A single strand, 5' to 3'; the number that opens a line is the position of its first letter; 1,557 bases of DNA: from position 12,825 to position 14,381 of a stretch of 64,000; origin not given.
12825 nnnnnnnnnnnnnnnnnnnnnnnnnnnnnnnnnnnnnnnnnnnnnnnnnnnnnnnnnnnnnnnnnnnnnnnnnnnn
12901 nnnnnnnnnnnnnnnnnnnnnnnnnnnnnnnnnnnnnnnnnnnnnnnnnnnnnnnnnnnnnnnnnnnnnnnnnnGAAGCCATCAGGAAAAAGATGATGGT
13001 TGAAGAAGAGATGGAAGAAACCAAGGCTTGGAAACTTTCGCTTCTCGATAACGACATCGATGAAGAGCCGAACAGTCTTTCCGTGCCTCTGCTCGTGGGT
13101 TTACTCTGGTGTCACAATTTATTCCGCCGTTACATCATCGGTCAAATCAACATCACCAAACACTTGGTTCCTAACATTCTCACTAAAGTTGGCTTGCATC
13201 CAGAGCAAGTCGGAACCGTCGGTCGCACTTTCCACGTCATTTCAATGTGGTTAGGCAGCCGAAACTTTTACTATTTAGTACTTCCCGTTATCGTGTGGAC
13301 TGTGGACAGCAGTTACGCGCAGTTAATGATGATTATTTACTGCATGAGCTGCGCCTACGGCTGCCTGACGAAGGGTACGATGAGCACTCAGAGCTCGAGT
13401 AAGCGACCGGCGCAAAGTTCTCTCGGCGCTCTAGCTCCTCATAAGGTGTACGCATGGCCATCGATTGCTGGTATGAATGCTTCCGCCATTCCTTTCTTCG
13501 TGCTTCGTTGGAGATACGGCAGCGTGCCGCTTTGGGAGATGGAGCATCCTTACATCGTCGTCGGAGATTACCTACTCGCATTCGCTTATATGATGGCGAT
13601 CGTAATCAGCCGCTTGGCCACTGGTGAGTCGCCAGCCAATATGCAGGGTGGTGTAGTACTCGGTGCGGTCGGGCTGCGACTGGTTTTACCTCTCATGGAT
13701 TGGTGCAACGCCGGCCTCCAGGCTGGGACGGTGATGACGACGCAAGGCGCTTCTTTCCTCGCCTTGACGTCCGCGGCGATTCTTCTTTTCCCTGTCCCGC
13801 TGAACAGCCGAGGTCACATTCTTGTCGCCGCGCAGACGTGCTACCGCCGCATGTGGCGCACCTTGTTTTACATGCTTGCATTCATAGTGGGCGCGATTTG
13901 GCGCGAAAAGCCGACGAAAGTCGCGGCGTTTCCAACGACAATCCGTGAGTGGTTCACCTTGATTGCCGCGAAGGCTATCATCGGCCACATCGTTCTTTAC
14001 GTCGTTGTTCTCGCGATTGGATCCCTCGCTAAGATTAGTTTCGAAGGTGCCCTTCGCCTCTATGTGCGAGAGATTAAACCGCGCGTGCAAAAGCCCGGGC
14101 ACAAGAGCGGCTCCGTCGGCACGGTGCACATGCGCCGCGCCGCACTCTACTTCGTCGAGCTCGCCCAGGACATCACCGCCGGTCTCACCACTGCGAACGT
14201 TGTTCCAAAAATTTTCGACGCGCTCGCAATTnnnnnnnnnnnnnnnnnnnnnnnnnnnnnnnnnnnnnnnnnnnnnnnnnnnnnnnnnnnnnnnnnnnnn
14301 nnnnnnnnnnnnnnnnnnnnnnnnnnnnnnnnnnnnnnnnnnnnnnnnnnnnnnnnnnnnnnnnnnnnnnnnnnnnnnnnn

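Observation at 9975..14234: Single-chain LCB2-LCB1 serine palmitoyltransferase carrying an unassigned ~400-aa C-terminal polytopic membrane domain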

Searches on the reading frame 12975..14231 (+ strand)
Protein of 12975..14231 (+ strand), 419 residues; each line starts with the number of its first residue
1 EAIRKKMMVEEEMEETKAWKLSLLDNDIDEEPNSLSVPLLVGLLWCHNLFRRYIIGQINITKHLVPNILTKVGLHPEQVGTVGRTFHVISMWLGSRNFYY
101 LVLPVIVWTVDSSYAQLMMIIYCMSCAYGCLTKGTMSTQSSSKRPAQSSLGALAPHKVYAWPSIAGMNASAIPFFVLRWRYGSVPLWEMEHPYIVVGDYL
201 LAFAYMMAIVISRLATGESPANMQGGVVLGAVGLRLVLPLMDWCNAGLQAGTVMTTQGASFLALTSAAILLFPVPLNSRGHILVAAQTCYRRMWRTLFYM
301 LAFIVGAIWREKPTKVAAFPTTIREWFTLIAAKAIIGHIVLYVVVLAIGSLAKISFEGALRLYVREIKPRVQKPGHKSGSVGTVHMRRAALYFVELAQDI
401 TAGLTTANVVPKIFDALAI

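Call 4: search_protein_families(library=pfam, proteins=[window:12975-14231:+], max_evalue=1)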
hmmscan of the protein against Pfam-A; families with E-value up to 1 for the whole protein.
window:12975-14231:+ (419 aa): 1 family
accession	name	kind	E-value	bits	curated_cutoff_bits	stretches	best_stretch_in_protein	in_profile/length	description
PF23688.1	YlcJ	-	0.22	12.1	27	0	296-312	11-27/49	YlcJ-like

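Call 5: search_protein_families(library=ncbifam, proteins=[window:12975-14231:+], max_evalue=1)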
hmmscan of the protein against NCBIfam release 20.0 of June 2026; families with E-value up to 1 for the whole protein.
window:12975-14231:+ (419 aa): 0 families

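Call 6: find_homologous_proteins(query=window:12975-14231:+, max_evalue=0.001)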
Query window:12975-14231:+ (419 aa): 3 proteins with E <= 0.001 among 8000 candidates.
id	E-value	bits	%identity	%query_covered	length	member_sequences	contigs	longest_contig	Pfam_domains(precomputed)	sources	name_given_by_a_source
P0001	1.5e-233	793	82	100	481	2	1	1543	-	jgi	-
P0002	3.7e-131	456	51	100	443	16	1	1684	-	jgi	-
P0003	2.6e-89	318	49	77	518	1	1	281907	-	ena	-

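Call 7: search_solved_structures(query=window:12975-14231:+, max_evalue=10)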
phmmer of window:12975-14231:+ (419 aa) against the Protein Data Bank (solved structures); distinct sequences matched with E-value up to 10: 1.
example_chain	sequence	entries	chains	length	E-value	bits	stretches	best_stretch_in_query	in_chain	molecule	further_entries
4f0t_A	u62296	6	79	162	1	11.6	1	218-304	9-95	C-phycocyanin alpha chain | C-phycocyanin alpha subunit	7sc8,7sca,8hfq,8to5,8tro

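Call 9: find_encoding_contigs(protein=P0003, flank=10000, max_places=4)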
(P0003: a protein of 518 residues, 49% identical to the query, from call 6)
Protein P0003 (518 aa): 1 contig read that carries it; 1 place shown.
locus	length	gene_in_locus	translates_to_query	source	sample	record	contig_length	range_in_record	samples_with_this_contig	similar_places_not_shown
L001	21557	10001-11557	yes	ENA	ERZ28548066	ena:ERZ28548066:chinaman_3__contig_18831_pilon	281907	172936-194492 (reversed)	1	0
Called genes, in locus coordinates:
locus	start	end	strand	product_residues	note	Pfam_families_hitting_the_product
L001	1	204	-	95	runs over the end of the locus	PF01756:ACOX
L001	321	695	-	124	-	PF22924:ACOX_C_alpha1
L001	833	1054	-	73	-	-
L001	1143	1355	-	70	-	-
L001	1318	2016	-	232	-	PF14749:Acyl-CoA_ox_N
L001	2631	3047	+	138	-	-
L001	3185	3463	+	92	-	-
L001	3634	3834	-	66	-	-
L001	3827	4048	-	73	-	-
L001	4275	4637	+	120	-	-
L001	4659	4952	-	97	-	-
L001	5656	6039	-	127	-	-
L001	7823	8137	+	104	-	PF00155:Aminotran_1_2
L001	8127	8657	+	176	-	PF00155:Aminotran_1_2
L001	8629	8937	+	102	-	-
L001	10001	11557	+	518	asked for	-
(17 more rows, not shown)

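Call 13: find_encoding_contigs(protein=P0001, flank=5000, max_places=4)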
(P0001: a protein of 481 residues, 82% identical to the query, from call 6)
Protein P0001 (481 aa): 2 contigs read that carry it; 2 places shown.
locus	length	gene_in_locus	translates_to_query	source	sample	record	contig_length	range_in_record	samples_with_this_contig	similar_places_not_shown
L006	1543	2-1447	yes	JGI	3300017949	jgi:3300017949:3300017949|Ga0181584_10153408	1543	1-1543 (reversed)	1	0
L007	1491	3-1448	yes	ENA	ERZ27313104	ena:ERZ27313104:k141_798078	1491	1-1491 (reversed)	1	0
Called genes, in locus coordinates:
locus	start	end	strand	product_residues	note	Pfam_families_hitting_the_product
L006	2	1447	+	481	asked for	?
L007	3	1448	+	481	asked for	?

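Call 14: find_encoding_contigs(protein=P0002, flank=5000, max_places=4)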
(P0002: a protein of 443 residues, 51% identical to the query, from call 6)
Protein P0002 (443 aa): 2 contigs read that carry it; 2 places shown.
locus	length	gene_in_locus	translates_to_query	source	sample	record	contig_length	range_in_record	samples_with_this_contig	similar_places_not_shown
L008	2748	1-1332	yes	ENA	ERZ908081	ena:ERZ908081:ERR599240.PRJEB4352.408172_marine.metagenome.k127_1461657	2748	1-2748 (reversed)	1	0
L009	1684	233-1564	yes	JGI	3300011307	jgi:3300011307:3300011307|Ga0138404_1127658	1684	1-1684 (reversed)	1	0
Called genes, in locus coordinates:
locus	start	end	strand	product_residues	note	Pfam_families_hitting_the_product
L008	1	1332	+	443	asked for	?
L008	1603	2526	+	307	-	PF04755:PAP_fibrillin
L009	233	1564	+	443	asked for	-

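Call 26: search_protein_families(library=pfam, alignment_id=A1, max_evalue=10)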
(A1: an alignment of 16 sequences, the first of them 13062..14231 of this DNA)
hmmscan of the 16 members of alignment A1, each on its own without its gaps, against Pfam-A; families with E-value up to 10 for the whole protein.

A. member 1, window:13062-14231:+ (390 aa): 1 family
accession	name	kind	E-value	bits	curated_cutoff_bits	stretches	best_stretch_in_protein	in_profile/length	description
PF23688.1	YlcJ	-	0.19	12.3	27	1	267-283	11-27/49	YlcJ-like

B. families by the number of members that match (of 16 scanned): 11 families
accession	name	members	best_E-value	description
PF10501.15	Ribosomal_L50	1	0.004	Ribosomal subunit 39S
PF14342.11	DUF4396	1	0.025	Domain of unknown function (DUF4396)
PF01569.27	PAP2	1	0.026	PAP2 superfamily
PF24352.1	DUF7512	1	0.046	Family of unknown function (DUF7512)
PF25073.1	DUF7797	1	0.11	Domain of unknown function (DUF7797)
PF04420.19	CHD5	1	0.17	CHD5-like protein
PF23688.1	YlcJ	1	0.19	YlcJ-like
PF14143.11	YrhC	1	0.64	YrhC-like protein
PF15033.11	Kinocilin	1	1.5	Kinocilin protein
PF13567.11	DUF4131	1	1.9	Domain of unknown function (DUF4131)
PF14898.11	DUF4491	1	2.8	Domain of unknown function (DUF4491)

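Call 30: search_solved_structures(query=A1, max_evalue=10)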
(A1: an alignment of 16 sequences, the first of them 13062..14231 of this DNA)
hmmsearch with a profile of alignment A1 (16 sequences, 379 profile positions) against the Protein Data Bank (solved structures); distinct sequences matched with E-value up to 10: 0.

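Call 38: predict_structure(alignment_id=A1)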
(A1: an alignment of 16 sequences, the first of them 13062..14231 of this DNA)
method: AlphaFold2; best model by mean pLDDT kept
length: 390 residues; sequences in the alignment: 16
mean_pLDDT: 82.0   pTM: 0.81
mean pLDDT of the five models: 82.0, 80.2, 79.8, 78.9, 74.9
residues with pLDDT >= 90: 101; 70-90: 243; 50-70: 29; < 50: 17
segments of 3 or more residues with pLDDT < 50: 1-5, 118-128
pLDDT, mean of each block of 10 residues (from residue 1): 56 79 83 82 82 87 82 89 88 90 82 53 41 87 85 81 89 93 86 90 86 85 81 76 73 80 89 91 74 90 94 95 89 83 65 72 88 94 87
secondary structure, 60 per line:
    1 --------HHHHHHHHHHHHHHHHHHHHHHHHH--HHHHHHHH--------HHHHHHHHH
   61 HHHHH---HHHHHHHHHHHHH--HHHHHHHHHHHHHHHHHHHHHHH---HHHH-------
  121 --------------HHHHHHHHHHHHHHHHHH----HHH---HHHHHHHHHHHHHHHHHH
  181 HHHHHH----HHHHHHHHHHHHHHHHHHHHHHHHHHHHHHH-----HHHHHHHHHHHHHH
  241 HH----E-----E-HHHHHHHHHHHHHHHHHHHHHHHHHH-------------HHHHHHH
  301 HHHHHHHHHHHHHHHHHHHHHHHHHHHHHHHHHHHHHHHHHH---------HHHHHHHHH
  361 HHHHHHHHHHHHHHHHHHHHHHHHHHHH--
elements in order: H9-33 H36-43 H52-65 H69-81 H84-106 H110-113 H135-152 H163-186 H191-221 H227-242 H255-280 H294-342 H352-388

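Call 41: fold_search(model_id=the predicted structure, library=pdb)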
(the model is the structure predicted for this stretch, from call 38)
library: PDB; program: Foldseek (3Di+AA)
matches with E <= 10: 56; with E <= 0.001: 4
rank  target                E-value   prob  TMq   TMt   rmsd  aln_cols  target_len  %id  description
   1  9j7u                  3.3e-04  1.00  0.50  0.54  10.3       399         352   12  H176A mutant of human G6PC1 in complex with G6P (released 2025-02-05)
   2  9jtn                  4.0e-04  1.00  0.47  0.52  10.0       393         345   13  Human glucose 6 phosphate catalytic subunit 1 (hG6PC1) bound with phosphate. (released 2025-08-06)
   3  9jtm                  5.0e-04  1.00  0.49  0.54   9.8       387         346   13  Human glucose 6 phosphate catalytic subunit 1 (hG6PC1) bound with G6P (released 2025-08-06)
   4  9j7v                  8.9e-04  1.00  0.50  0.55   9.8       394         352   12  Human G6PC1 in apo state (released 2025-02-05)
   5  9jtl                  1.3e-03  1.00  0.49  0.54   9.8       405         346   10  Human glucose 6 phosphate catalytic subunit 1 (hG6PC1) in apo state. (released 2025-08-06)
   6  5jki                  2.2e-01  1.00  0.35  0.61   6.3       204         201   16  Crystal structure of the first transmembrane PAP2 type phosphatidylglycerolphosphate phosphatase from Bacillus subtilis (released 2017-02-22)
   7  6a93_B                7.7e-01  0.08  0.12  0.12  29.6       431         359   11  Crystal structure of 5-HT2AR in complex with risperidone (released 2019-02-13)
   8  9g71_A                1.3e+00  0.06  0.11  0.11  33.7       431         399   12  Cryo-EM structure of TTYH2 in complex with lipids in GDN (released 2025-05-21)
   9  6f0k_F                1.6e+00  0.06  0.12  0.13  23.7       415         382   12  Alternative complex III (released 2018-05-09)
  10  9isi                  1.8e+00  0.06  0.14  0.14  30.8       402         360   13  Structure of human C3aR in apo state (released 2025-04-23)
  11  8xvk_R                1.9e+00  0.05  0.13  0.12  30.2       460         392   10  Cryo-EM structure of ETAR bound with Ambrisentan (released 2024-08-28)
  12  6bqh                  2.1e+00  0.07  0.15  0.16  25.4       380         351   10  Crystal structure of 5-HT2C in complex with ritanserin (released 2018-02-14)
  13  8vzo_A                2.9e+00  0.03  0.13  0.12  21.3       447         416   13  Cryo-EM structure of FLVCR2 in the outward-facing state with choline bound (released 2024-05-01)
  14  8dl7_A                3.0e+00  0.04  0.15  0.13  21.9       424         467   11  Cryo-EM structure of human ferroportin/slc40 bound to minihepcidin PR73 in nanodisc (released 2022-12-07)
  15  5c6n                  3.2e+00  0.06  0.18  0.17  20.5       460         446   11  protein A (released 2015-09-23)
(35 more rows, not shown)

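Call 53: search_protein_representatives(alignment_id=A3)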
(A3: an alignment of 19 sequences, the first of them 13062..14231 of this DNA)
Query: 19 sequences, 376 profile positions. Proteins with E-value up to 0.001 (for the whole library): 1853; up to 1e-10: 490; up to 1e-30: 44. The best 150 are listed.
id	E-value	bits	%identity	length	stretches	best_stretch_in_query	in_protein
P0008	1.6e-132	458.6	-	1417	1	1-376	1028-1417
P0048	3.7e-107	375.1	-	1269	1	3-375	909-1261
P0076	5.7e-103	361.3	-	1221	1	2-376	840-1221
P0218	3.7e-95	335.6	-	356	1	14-375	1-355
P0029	1.3e-90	320.6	-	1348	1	2-376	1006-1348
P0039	1.1e-89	317.6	-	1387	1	2-374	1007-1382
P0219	6.3e-79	282.2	-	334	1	16-376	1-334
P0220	6.8e-68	245.9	-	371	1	5-375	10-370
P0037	1.7e-66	241.3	-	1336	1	5-374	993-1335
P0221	6.6e-66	239.3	-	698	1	5-374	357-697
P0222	3.5e-60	220.5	-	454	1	18-325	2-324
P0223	5.9e-59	216.5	-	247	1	87-332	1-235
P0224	7.1e-59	216.2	-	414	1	5-375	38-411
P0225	2.3e-58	214.5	-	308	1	85-295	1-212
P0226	1.2e-55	205.5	-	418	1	6-327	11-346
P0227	3.4e-55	204.1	-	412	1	7-375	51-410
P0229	1.6e-54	201.9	-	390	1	3-375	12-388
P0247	6.8e-35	137.3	-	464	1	46-376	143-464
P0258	9.1e-30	120.4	-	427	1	44-376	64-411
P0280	3.6e-25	105.3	-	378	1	48-375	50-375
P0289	1.5e-24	103.2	-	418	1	34-375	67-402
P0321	1.4e-21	93.4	-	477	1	20-375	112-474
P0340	4.3e-20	88.6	-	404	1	37-328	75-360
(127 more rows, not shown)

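Call 55: list_cluster_members(proteins=[P0220, P0224, P0227, P0229, P0247, P0258, P0280, P0340, P0321, P0289])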
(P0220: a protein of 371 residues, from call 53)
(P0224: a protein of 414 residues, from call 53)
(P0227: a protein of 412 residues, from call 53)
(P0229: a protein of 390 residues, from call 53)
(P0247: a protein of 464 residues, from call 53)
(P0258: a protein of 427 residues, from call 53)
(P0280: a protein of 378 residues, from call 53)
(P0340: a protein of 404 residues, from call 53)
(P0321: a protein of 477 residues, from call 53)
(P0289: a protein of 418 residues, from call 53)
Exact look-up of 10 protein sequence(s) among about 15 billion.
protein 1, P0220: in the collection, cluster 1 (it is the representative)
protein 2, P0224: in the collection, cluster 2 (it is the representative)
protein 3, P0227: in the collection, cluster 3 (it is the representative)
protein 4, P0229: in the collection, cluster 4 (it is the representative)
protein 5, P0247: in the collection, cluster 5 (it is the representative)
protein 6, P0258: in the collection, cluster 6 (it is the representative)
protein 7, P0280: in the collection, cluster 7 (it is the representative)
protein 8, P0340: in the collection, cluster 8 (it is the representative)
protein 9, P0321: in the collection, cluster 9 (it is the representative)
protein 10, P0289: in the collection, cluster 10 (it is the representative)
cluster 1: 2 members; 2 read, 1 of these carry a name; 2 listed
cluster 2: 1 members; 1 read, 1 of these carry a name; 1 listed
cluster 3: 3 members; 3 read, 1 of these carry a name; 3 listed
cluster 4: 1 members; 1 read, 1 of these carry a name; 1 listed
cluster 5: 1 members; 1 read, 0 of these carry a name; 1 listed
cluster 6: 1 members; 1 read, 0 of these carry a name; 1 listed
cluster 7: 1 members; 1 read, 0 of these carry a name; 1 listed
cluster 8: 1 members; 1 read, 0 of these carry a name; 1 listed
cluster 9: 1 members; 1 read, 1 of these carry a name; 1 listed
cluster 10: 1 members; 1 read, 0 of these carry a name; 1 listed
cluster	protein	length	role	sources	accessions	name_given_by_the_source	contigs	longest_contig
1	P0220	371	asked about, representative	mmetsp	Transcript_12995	Transcript_12995/g.25822 ORF Transcript_12995/g.25822 Transcript_12995/m.25822 ...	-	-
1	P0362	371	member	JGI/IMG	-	-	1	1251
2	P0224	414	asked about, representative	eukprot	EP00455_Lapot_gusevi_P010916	TRINITY_DN149_c0_g1_i2.p1 TRINITY_DN149_c0_g1~~TRINITY_DN149_c0_g1_i2.p1 ORF ...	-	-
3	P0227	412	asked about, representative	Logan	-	-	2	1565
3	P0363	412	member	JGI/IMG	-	membrane-associated phospholipid phosphatase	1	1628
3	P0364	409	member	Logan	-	-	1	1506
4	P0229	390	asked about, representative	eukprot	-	TRINITY_DN8763_c0_g1_i1.p1 TRINITY_DN8763_c0_g1~~TRINITY_DN8763_c0_g1_i1.p1 ORF ...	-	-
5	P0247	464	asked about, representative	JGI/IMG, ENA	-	-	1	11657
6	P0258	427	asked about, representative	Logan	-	-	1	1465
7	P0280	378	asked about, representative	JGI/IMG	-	-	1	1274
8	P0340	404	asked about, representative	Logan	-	-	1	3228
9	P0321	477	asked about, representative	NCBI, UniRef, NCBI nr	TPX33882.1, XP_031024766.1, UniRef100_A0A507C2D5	hypothetical protein SmJEL517_g03331 [Synchytrium microbalum] | Phosphatidic acid phosphatase type 2/haloperoxidase domain-containing protein n=1 ... | uncharacterized protein SmJEL517_g03331 [Synchytrium microbalum]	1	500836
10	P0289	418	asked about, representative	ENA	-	-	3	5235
